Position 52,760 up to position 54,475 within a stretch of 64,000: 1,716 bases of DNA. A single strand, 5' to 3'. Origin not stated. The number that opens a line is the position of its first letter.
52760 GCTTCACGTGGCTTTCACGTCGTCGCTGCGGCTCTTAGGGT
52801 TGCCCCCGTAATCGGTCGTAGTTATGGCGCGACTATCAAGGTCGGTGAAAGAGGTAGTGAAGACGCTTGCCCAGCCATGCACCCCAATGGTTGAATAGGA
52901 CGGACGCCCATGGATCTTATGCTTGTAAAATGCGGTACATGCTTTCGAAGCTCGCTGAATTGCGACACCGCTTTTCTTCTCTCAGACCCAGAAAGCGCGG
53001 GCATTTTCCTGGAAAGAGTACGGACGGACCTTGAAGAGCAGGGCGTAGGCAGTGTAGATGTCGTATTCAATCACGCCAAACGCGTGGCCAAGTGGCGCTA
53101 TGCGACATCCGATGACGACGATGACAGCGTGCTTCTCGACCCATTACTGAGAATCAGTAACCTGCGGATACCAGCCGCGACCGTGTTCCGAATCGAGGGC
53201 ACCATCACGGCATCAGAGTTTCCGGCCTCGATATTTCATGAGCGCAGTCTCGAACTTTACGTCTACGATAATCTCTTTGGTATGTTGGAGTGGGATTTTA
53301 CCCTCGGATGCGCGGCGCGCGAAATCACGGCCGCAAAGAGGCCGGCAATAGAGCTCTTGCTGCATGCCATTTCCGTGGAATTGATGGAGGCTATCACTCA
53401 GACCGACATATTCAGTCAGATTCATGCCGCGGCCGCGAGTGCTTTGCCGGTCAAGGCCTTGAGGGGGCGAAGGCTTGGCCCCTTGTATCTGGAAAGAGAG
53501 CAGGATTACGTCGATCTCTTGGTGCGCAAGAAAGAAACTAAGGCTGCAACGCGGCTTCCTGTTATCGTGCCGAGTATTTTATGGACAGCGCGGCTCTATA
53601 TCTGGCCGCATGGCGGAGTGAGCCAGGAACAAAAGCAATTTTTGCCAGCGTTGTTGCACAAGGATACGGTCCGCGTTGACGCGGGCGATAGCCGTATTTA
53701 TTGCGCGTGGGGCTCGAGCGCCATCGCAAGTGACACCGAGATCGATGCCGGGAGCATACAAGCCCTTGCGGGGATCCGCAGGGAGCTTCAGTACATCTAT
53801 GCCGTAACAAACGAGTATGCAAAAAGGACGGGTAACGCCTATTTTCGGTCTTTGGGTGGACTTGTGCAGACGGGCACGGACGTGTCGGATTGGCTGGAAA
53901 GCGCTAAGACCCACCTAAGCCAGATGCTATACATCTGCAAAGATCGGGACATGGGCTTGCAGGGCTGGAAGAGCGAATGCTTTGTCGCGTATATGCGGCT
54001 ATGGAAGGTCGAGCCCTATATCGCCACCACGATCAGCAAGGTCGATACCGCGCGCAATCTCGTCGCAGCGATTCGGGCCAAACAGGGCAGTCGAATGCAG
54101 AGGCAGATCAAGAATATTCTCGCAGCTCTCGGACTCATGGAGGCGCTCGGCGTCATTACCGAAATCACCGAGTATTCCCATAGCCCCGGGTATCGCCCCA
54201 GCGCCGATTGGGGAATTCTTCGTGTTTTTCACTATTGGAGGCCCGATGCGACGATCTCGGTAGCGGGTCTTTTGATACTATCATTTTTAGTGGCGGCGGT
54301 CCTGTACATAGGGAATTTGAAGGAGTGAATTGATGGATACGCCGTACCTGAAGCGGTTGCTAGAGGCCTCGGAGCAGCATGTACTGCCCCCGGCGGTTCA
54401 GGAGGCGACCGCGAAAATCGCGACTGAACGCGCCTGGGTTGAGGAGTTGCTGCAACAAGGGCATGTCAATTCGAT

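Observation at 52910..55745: Coupled two-gene module: unknown membrane-anchored 472-aa protein + divergent MIO-family lyase at the edge of an island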

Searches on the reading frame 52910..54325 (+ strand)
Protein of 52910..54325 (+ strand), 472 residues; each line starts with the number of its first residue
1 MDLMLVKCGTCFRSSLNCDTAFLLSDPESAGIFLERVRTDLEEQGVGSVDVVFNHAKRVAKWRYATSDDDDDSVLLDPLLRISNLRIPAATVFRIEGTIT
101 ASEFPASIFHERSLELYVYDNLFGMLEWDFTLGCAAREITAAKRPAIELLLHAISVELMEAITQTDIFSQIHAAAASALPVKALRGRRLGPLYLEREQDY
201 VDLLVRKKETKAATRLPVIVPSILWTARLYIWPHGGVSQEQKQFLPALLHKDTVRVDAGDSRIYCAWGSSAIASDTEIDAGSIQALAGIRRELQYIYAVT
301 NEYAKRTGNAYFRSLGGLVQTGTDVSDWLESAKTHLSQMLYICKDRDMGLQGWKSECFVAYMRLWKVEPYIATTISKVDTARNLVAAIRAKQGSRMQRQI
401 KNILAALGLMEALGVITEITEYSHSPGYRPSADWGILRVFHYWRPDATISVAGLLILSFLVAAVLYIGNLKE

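Call 3: search_protein_families(library=pfam, proteins=[window:52910-54325:+], max_evalue=1)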
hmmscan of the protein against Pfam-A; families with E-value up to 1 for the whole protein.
window:52910-54325:+ (472 aa): 1 family
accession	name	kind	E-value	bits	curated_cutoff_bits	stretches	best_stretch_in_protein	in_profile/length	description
PF17866.7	AAA_lid_6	-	0.16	12.5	24.3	0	380-398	25-43/60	AAA lid domain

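Call 4: search_protein_families(library=ncbifam, proteins=[window:52910-54325:+], max_evalue=1)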
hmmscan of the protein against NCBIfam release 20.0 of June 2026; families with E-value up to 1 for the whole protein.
window:52910-54325:+ (472 aa): 0 families

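Call 5: search_protein_families(library=padloc, proteins=[window:52910-54325:+], max_evalue=1)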
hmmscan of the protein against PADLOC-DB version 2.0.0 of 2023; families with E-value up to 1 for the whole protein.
window:52910-54325:+ (472 aa): 0 families

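Call 6: find_homologous_proteins(query=window:52910-54325:+)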
Query window:52910-54325:+ (472 aa): 9 proteins with E <= 0.001 among 8000 candidates.
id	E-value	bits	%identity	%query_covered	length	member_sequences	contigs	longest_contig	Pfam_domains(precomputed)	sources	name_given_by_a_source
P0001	0.0e+0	1061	100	100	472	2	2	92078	-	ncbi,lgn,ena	-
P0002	5.0e-280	947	88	100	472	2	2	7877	-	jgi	jgi:hypothetical protein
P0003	3.0e-264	895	84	100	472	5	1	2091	-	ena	-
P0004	3.3e-254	862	80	100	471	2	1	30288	-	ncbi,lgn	-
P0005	5.2e-250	848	81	100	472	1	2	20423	-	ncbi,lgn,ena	-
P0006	2.5e-241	819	78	100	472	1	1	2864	-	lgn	-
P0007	5.3e-236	802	76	100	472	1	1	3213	-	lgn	-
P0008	2.1e-192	658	63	100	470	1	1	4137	-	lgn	-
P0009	2.5e-180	618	60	100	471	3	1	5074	-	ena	-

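Call 8: search_solved_structures(query=window:52910-54325:+, max_evalue=10)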
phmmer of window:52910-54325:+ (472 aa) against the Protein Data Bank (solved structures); distinct sequences matched with E-value up to 10: 1.
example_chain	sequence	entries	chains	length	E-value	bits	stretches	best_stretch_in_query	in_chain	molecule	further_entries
3rez_A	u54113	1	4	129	2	10.1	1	318-366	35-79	Platelet glycoprotein Ib beta chain, Platelet glycoprotein IX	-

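Call 9: find_encoding_contigs(protein=P0004, flank=10000, max_places=3)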
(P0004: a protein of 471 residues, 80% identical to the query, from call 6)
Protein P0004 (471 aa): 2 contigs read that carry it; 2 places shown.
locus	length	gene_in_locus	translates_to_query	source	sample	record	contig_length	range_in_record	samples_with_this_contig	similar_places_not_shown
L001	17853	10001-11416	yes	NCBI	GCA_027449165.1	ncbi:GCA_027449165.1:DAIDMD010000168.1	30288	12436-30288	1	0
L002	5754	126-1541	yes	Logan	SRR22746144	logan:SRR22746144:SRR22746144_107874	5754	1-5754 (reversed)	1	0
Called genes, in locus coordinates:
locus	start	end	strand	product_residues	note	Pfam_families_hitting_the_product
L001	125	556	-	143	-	-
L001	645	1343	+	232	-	PF25213:HVO_A0261_N (faint), PF12840:HTH_20, PF01022:HTH_5, PF12802:MarR_2 (weak), PF13412:HTH_24 (faint)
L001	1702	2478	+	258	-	PF01925:TauE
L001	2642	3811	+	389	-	PF01053:Cys_Met_Meta_PP, PF01212:Beta_elim_lyase (faint)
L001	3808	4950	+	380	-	PF00266:Aminotran_5, PF01212:Beta_elim_lyase (weak)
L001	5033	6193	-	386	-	PF02796:HTH_7, PF13384:HTH_23, PF13518:HTH_28, PF13551:HTH_29, PF13565:HTH_32, PF13358:DDE_3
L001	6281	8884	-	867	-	PF02861:Clp_N, PF13191:AAA_16 (weak), PF00004:AAA, PF17871:AAA_lid_9, PF07724:AAA_2, PF07728:AAA_5, PF00004:AAA, PF10431:ClpB_D2-small, +7 more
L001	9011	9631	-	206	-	PF01914:MarC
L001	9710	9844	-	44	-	-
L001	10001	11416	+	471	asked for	-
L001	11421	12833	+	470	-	PF00221:Lyase_aromatic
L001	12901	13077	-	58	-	-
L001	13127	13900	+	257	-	PF13230:GATase_4, PF13522:GATase_6 (weak)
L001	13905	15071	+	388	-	PF12867:DinB_2, PF03781:FGE-sulfatase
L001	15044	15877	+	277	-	PF02749:QRPTase_N, PF01729:QRPTase_C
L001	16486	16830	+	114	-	PF01909:NTP_transf_2, PF18765:Polbeta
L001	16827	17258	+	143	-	PF05168:HEPN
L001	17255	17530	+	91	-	-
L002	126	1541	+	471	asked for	-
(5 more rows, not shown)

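Call 10: find_encoding_contigs(protein=P0005, flank=10000, max_places=3)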
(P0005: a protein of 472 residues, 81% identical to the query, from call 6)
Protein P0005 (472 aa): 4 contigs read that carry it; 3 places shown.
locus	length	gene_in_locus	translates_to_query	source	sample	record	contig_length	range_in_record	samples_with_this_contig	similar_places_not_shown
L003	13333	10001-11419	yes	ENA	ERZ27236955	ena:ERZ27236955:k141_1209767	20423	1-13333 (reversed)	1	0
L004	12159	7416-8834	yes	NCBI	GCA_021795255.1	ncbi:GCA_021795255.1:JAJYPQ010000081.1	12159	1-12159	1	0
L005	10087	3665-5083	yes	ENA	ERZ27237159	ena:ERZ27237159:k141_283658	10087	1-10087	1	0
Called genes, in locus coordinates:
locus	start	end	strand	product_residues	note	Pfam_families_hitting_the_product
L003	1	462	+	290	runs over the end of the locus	PF02629:CoA_binding, PF13607:Succ_CoA_lig, PF00549:Ligase_CoA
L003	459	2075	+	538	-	PF00795:CN_hydrolase, PF02540:NAD_synthase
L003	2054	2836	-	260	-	PF13512:TPR_18, PF13525:YfiO, PF13174:TPR_6 (faint)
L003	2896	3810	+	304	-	PF01479:S4 (faint), PF00849:PseudoU_synth_2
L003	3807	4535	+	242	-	PF02578:Cu-oxidase_4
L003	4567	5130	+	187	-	PF01965:DJ-1_PfpI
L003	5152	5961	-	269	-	PF02749:QRPTase_N, PF01729:QRPTase_C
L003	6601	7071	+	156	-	PF02082:Rrf2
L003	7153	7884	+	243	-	PF07690:MFS_1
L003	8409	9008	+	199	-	PF07798:CCDC90-like (weak)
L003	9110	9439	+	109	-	-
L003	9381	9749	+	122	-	-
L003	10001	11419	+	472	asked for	-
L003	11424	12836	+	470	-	PF00221:Lyase_aromatic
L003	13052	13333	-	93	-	?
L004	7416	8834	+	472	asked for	-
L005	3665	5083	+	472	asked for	-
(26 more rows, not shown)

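Call 11: find_encoding_contigs(protein=P0009, flank=10000, max_places=3)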
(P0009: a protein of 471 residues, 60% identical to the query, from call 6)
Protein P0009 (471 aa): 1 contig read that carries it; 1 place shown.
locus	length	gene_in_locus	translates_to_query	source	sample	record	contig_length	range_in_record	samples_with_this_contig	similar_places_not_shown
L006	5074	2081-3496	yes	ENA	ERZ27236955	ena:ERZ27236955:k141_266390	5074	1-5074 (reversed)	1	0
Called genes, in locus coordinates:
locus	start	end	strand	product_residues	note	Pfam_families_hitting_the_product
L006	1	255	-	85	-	?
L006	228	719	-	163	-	-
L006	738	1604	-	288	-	PF13230:GATase_4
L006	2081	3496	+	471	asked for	-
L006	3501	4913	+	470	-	PF00221:Lyase_aromatic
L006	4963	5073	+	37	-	?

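Call 12: find_encoding_contigs(protein=P0008, flank=10000, max_places=3)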
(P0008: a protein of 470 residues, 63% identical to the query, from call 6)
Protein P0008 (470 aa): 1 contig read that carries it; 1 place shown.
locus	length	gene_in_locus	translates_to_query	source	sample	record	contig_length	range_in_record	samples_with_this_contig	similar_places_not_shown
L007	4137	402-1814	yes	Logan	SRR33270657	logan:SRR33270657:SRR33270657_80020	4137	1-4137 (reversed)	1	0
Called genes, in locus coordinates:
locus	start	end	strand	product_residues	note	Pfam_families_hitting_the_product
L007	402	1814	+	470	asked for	-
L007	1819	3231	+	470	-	PF00221:Lyase_aromatic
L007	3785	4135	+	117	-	?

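Call 28: predict_structure(alignment_id=A1)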
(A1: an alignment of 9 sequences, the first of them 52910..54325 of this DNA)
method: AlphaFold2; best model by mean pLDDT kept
length: 472 residues; sequences in the alignment: 9
mean_pLDDT: 51.9   pTM: 0.40
mean pLDDT of the five models: 51.9, 50.1, 46.5, 43.0, 41.0
residues with pLDDT >= 90: 0; 70-90: 80; 50-70: 172; < 50: 220
segments of 3 or more residues with pLDDT < 50: 13-22, 54-76, 180-253, 266-274, 298-323, 334-389, 391-393, 467-472
pLDDT, mean of each block of 10 residues (from residue 1): 58 45 53 78 83 42 26 43 83 85 76 71 63 65 66 71 73 68 35 29 25 25 24 37 40 53 49 49 51 50 44 42 50 49 37 35 33 35 44 49 51 55 59 56 65 68 53 31
secondary structure, 60 per line:
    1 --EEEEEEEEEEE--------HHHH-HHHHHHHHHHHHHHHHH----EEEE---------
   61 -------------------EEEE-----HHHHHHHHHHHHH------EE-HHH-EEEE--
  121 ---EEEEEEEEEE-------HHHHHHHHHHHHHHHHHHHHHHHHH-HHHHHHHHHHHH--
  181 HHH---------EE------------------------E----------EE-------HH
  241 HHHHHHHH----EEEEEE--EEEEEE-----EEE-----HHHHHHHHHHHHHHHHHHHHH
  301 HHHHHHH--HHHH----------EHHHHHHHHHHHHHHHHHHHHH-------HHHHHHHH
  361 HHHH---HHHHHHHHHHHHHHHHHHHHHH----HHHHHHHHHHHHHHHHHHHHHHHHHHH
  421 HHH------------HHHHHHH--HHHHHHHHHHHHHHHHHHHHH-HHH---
elements in order: E3-13 H22-25 H27-43 E48-51 E80-83 H89-101 E115-118 E124-133 H141-165 H167-178 H239-248 E253-258 E261-266 E272-274 H280-307 H310-313 H325-345 H353-364 H368-389 H394-423 H436-442 H445-465

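Call 31: search_protein_representatives(alignment_id=A1)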
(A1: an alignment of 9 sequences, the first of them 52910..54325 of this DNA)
Query: 9 sequences, 472 profile positions. Proteins with E-value up to 0.001 (for the whole library): 29; up to 1e-10: 13; up to 1e-30: 3. The best 29 are listed.
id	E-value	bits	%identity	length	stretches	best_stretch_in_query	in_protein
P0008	9.7e-265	895.1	-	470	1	1-472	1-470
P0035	8.2e-62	226.0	-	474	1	2-456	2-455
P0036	2.3e-50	188.3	-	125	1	348-471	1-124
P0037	1.7e-23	99.6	-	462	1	6-462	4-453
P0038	3.9e-18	82.0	-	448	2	217-467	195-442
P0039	1.4e-17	80.2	-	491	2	292-462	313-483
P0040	5.2e-17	78.3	-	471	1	4-464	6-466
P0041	1.5e-16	76.7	-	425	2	221-464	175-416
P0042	3.4e-16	75.5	-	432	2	221-457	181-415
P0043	1.1e-15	73.9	-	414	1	218-461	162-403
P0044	3.6e-15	72.2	-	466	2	282-462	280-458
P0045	9.5e-12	60.9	-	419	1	221-470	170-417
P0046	1.3e-11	60.4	-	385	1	210-463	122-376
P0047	1.5e-10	56.9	-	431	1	224-466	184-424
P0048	1.9e-10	56.7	-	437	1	221-467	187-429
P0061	6.7e-04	35.0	-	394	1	216-462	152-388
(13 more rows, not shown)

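Call 33: find_homologous_proteins(query=A3, max_evalue=0.001)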
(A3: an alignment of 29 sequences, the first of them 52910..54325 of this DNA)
Query A3 (29 sequences) (472 aa, profile of the alignment): 10 proteins with E <= 0.001 among 8000 candidates.
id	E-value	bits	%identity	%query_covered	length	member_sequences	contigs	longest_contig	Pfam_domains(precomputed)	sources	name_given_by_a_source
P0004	1.0e-132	461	80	100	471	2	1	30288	-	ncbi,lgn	-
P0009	6.6e-132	459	60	100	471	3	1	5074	-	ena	-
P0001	2.1e-130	454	100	100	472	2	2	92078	-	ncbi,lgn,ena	-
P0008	1.0e-129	451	63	100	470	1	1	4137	-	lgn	-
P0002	2.7e-129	450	88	100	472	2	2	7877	-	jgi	jgi:hypothetical protein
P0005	1.4e-128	448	81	100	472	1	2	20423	-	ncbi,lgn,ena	-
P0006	7.0e-126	439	78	100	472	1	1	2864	-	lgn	-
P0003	9.7e-126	438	84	100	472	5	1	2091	-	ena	-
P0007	1.8e-122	427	76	100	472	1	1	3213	-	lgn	-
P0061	2.3e-79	285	20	50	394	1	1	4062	-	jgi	jgi:hypothetical protein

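Call 34: search_protein_families(library=pfam, alignment_id=A3, max_evalue=0.01)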
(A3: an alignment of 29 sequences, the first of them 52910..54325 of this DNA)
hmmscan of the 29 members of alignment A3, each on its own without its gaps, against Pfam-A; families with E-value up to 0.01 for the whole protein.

A. member 1, window:52910-54325:+ (472 aa): 0 families

B. families by the number of members that match (of 29 scanned): 2 families
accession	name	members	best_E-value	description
PF21718.4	KH_DTX3L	1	0.00029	DTX3L, KH-like domain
PF10443.15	RNA12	1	0.0022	RNA12 protein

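Call 42: fold_search(model_id=the predicted structure, library=pdb)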
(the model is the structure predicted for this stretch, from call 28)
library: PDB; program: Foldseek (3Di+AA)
matches with E <= 10: 472; with E <= 0.001: 0
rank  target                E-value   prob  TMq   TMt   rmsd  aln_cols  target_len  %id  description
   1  4a84                  4.3e-01  0.11  0.11  0.26  13.2       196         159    9  Crystal Structure of Major Birch Pollen Allergen Bet v 1 a F30V mutant in complex with deoxycholate. (released 2012-05-30)
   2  1ifv_A                7.4e-01  0.13  0.12  0.31  14.2       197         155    8  CRYSTAL STRUCTURE OF PATHOGENESIS-RELATED PROTEIN LLPR10.1B FROM YELLOW LUPINE (released 2002-07-10)
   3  4jda_C                7.8e-01  0.11  0.12  0.28  16.8       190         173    9  Complex structure of abscisic acid receptor PYL3 with (-)-ABA (released 2013-07-24)
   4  4jda_D                9.2e-01  0.08  0.10  0.24  15.3       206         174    5  Complex structure of abscisic acid receptor PYL3 with (-)-ABA (released 2013-07-24)
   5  4igw_B                9.8e-01  0.08  0.11  0.28  14.3       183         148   10  Crystal structure of kirola (Act d 11) in P6122 space group (released 2013-09-04)
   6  9ctp_D                1.1e+00  0.20  0.07  0.10   3.3        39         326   15  Native human GABAA receptor of beta2-alpha1-beta2-alpha3-gamma2 assembly (released 2025-01-22)
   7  4ih0                  1.2e+00  0.08  0.11  0.30  15.1       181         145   10  Crystal structure of kirola (Act d 11) from crystal soaked with serotonin (released 2013-09-04)
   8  6v8l_A                1.2e+00  0.05  0.10  0.23  13.9       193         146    6  Crystal structure of Ara h 8.0201 (released 2020-12-16)
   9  9pkw_B                1.4e+00  0.15  0.07  0.09   3.4        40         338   20  Alpha1/Beta Heteromeric Glycine receptor in the presence of 0.200 mM strychnine and 200 nM ivermectin (released 2026-01-07)
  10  6plo_A                1.4e+00  0.15  0.07  0.09   3.6        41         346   24  CryoEM structure of zebra fish alpha-1 glycine receptor YGF mutant bound with GABA in SMA,open state (released 2021-01-06)
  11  9bp0_C                1.4e+00  0.09  0.07  0.09  11.4        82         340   20  Cryo-EM structure of human heteromeric Glycine Receptor alpha3S346E-beta with glycine (released 2025-05-14)
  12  9pkw_E                1.5e+00  0.12  0.07  0.09   4.9        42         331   12  Alpha1/Beta Heteromeric Glycine receptor in the presence of 0.200 mM strychnine and 200 nM ivermectin (released 2026-01-07)
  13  7qb6_A                1.6e+00  0.06  0.11  0.25  12.5       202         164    7  Crystal Structure of Medicago truncatula Nodulin 13 (MtN13) in complex with 3-carboxybenzophenone (released 2022-10-26)
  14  9v9n_A                1.6e+00  0.02  0.08  0.06  21.8       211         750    8  Cryo-EM structure of KICSTOR CCC complex (state 5) (released 2025-11-12)
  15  4dsc_A                1.7e+00  0.06  0.10  0.23  15.2       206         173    7  Complex structure of abscisic acid receptor PYL3 with (+)-ABA in spacegroup of H32 at 1.95A (released 2012-06-06)
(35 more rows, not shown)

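Call 46: predict_structure(alignment_id=A3)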
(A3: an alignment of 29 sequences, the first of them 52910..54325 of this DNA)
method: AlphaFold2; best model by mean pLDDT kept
length: 472 residues; sequences in the alignment: 29
mean_pLDDT: 82.4   pTM: 0.77
mean pLDDT of the five models: 82.4, 81.5, 81.2, 79.1, 77.9
residues with pLDDT >= 90: 191; 70-90: 199; 50-70: 47; < 50: 35
segments of 3 or more residues with pLDDT < 50: 182-189, 194-217
pLDDT, mean of each block of 10 residues (from residue 1): 86 81 83 92 93 69 68 80 94 96 93 93 93 73 90 95 91 83 47 42 32 47 86 65 77 90 92 88 93 93 90 77 80 90 90 94 95 96 90 85 84 88 85 82 86 86 72 43
secondary structure, 60 per line:
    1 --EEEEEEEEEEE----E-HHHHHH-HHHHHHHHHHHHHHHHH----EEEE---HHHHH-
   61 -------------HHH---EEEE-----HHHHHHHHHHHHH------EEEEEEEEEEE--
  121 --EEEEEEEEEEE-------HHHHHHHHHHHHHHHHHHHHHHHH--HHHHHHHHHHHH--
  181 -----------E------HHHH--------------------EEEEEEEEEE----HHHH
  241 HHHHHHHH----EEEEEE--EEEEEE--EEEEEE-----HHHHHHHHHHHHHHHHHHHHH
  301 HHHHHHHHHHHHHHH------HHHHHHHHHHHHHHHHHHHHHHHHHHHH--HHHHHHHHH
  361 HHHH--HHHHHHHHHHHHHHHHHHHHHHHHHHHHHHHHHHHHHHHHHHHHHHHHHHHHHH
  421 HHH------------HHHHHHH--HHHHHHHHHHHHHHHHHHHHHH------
elements in order: E3-13 H20-25 H27-43 E48-51 H55-59 E80-83 H89-101 E108-118 E123-133 H141-164 H167-178 H199-202 E223-232 H237-248 E253-258 E261-266 E269-274 H280-315 H322-349 H352-364 H367-423 H436-442 H445-466
